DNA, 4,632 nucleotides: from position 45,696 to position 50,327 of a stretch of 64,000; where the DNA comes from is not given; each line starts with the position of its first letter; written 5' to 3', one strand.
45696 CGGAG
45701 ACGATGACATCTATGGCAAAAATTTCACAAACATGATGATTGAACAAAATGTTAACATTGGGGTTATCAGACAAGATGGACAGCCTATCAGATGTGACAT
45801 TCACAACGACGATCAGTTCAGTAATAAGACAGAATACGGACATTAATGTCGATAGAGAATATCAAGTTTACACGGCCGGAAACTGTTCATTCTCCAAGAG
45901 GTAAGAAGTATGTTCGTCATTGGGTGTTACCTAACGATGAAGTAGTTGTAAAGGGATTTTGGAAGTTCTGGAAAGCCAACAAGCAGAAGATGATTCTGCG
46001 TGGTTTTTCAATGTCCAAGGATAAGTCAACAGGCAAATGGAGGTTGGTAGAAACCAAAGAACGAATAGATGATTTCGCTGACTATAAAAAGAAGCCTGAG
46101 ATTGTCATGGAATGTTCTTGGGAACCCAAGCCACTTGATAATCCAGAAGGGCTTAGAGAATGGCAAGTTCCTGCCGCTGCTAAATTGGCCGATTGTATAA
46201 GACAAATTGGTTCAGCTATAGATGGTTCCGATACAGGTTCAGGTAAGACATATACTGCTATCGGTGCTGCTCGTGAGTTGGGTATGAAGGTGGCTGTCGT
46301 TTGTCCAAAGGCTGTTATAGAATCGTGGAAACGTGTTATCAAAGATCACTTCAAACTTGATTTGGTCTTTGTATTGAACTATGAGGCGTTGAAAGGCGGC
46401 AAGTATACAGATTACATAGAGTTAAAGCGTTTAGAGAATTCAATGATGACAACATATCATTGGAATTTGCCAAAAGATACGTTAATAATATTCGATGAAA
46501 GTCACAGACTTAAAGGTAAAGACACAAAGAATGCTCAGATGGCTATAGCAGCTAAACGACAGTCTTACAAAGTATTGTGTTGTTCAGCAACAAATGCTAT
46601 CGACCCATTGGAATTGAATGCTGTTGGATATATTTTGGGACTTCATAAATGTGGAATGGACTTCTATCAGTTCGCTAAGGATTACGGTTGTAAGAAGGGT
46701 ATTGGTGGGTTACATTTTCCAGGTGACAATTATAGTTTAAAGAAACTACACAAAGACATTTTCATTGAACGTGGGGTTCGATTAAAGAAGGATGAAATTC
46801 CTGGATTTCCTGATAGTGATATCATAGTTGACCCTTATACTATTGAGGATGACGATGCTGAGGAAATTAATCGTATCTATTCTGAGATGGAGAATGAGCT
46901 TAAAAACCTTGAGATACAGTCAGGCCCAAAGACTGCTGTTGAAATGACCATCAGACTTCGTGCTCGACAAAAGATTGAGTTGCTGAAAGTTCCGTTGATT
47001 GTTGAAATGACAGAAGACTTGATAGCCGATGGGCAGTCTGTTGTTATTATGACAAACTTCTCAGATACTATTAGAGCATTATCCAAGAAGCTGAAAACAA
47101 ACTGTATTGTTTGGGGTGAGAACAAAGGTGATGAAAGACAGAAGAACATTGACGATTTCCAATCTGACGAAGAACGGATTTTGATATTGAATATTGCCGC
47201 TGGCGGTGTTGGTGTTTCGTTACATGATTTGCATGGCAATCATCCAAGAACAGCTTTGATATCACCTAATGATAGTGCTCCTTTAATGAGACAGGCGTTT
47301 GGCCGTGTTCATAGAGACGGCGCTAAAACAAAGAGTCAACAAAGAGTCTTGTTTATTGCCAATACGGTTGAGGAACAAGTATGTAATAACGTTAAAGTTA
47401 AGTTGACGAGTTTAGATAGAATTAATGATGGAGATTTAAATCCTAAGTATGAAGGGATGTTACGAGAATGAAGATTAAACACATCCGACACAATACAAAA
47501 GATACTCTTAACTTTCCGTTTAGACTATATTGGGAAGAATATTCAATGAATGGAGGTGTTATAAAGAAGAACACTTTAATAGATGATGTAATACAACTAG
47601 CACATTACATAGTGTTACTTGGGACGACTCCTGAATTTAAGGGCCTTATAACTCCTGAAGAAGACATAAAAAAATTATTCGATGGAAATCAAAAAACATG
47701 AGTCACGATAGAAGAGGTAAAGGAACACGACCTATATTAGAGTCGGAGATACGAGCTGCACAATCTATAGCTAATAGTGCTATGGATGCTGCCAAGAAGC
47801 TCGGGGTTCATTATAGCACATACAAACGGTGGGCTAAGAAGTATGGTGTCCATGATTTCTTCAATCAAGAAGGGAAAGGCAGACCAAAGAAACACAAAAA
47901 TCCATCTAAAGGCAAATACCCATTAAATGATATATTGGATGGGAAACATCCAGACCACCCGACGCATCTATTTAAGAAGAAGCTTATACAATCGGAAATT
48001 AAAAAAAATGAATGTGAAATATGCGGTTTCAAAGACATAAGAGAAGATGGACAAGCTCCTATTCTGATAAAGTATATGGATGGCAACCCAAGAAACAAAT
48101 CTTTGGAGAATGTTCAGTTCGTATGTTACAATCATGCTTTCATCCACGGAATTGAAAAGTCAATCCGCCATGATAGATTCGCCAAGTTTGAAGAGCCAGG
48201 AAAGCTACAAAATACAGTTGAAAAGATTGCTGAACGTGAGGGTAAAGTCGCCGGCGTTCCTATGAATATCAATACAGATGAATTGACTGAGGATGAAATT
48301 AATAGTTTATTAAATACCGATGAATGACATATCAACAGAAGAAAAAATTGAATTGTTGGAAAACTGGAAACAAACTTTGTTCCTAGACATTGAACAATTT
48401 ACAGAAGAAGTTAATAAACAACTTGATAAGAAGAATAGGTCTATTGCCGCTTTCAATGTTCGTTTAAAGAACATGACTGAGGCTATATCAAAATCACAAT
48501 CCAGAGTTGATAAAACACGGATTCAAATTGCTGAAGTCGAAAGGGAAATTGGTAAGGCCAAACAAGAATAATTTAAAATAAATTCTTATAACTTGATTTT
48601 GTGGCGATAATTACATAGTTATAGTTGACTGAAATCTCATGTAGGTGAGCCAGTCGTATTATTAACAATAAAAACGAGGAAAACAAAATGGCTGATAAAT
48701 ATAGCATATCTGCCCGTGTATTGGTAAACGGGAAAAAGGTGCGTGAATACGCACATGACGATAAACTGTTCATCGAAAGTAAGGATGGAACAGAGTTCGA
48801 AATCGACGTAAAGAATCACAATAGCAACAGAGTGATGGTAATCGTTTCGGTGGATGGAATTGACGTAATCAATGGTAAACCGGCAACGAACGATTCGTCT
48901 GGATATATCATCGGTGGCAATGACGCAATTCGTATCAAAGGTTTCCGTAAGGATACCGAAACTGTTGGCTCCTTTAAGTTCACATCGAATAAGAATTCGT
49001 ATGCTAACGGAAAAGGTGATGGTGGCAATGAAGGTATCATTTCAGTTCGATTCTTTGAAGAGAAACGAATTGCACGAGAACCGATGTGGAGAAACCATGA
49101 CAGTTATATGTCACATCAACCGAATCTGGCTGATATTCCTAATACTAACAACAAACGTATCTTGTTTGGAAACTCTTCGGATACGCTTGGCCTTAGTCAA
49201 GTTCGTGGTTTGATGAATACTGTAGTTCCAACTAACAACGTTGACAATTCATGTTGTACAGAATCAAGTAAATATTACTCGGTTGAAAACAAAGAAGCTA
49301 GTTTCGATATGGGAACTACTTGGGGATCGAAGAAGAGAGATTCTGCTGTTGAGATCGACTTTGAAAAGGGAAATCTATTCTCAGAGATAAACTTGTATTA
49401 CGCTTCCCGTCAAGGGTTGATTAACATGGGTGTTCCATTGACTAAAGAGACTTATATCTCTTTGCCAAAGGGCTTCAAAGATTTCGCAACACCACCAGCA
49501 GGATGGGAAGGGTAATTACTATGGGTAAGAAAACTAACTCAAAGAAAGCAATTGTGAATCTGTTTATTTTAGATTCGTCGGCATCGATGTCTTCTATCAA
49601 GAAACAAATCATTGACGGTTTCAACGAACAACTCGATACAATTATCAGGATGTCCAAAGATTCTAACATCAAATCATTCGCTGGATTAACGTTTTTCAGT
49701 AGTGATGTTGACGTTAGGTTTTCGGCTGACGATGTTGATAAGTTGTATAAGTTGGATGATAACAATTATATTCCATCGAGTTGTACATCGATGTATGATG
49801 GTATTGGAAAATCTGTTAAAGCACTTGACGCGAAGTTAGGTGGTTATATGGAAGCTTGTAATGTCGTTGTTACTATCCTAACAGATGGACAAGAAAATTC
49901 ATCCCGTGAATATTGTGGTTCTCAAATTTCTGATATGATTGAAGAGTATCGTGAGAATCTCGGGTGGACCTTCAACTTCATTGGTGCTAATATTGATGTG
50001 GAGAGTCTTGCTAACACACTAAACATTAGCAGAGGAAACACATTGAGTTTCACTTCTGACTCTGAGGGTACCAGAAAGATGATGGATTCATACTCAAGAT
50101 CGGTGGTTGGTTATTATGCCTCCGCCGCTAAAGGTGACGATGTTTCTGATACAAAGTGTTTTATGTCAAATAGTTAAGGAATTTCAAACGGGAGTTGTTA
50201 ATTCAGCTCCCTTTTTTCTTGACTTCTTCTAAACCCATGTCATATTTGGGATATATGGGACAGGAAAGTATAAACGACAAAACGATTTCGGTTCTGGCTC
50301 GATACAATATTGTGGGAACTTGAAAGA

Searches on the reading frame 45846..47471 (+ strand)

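Call 72: search_protein_families(library=pfam, proteins=[window:45846-47471:+], max_evalue=0.001)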
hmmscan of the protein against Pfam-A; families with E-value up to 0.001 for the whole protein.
window:45846-47471:+ (541 aa): 4 families
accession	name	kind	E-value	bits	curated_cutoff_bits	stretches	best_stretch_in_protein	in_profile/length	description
PF04851.21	ResIII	-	3.4e-07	30.8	22.5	1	103-249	4-161/164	Type III restriction enzyme, res subunit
PF00270.35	DEAD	-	4.3e-06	27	26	1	127-251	20-161/167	DEAD/DEAH box helicase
PF00271.37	Helicase_C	-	5.7e-06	27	23.5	1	389-492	6-110/110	Helicase conserved C-terminal domain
PF00176.29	SNF2-rel_dom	-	7e-05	22.5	24.9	1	129-249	52-162/290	SNF2-related domain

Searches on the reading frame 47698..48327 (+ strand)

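Call 115: search_protein_families(library=pfam, proteins=[window:47698-48327:+], max_evalue=0.001)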
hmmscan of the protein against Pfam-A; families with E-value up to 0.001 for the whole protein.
window:47698-48327:+ (209 aa): 2 families
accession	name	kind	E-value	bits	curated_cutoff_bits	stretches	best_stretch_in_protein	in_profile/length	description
PF13518.12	HTH_28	-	7.4e-05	23.2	25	1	18-50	6-37/52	Helix-turn-helix domain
PF13384.12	HTH_23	-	0.00058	20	24.6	0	26-49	18-41/50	Homeodomain-like domain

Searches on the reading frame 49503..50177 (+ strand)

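Call 102: search_protein_families(library=pfam, proteins=[window:49503-50177:+], max_evalue=0.001)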
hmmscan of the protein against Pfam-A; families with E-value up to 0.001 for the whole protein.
window:49503-50177:+ (224 aa): 2 families
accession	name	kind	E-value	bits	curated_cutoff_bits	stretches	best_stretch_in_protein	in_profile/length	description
PF00092.34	VWA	-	5.4e-06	27.2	23.8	1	21-188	4-165/174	von Willebrand factor type A domain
PF13519.12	VWA_2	-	0.00032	21.7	27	1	20-130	2-107/107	von Willebrand factor type A domain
